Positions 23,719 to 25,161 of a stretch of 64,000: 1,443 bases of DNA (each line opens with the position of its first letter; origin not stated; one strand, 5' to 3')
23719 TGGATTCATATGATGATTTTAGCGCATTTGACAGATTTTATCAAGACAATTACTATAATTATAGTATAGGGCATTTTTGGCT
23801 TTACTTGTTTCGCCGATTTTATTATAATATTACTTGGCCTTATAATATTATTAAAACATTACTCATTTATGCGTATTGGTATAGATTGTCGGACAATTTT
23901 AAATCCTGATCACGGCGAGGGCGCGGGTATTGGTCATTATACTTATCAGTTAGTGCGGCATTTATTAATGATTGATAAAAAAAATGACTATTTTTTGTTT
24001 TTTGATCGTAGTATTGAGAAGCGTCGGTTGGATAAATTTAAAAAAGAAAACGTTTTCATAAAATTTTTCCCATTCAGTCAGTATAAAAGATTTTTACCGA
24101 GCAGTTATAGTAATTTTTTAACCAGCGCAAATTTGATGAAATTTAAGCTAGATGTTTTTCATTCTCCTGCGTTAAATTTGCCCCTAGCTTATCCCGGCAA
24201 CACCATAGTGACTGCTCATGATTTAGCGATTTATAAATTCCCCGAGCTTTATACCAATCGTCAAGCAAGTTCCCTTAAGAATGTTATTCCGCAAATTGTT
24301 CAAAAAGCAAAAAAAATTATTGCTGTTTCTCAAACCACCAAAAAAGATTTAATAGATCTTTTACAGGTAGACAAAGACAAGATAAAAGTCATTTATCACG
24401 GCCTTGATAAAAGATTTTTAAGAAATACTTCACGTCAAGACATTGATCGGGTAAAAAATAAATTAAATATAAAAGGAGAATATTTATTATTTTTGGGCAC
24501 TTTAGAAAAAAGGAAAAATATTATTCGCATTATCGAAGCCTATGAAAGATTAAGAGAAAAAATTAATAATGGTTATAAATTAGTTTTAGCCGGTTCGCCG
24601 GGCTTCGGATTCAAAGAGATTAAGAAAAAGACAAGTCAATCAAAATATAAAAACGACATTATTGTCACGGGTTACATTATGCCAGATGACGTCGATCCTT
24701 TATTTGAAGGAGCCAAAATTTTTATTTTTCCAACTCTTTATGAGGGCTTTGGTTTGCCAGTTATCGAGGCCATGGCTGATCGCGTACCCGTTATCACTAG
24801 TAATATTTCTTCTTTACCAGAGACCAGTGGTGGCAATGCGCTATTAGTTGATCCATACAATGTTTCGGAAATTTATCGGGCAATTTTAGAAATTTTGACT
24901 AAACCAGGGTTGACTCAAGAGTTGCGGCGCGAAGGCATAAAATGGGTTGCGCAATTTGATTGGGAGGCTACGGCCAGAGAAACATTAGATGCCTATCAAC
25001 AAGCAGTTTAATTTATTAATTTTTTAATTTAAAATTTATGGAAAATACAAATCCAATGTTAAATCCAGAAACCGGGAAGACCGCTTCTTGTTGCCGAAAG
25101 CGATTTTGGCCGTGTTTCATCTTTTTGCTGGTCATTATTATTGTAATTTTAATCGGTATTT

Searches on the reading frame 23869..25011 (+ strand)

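Call 15: search_protein_families(library=pfam, proteins=[window:23869-25011:+], max_evalue=0.001)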
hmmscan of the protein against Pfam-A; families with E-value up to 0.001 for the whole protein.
window:23869-25011:+ (380 aa): 4 families
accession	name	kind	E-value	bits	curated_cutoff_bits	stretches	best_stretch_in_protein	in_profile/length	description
PF00534.26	Glycos_transf_1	-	6.4e-35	120.6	26.4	1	191-359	3-172/172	Glycosyl transferases group 1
PF13692.12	Glyco_trans_1_4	-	7.7e-28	98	27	1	205-344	3-141/142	Glycosyl transferases group 1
PF13439.12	Glyco_transf_4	-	1.4e-14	54.9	28.5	1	20-180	3-167/170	Glycosyltransferase Family 4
PF20706.3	GT4-conflict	-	4.7e-10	39.5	26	1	117-314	118-314/385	Family 4 Glycosyltransferase in conflict systems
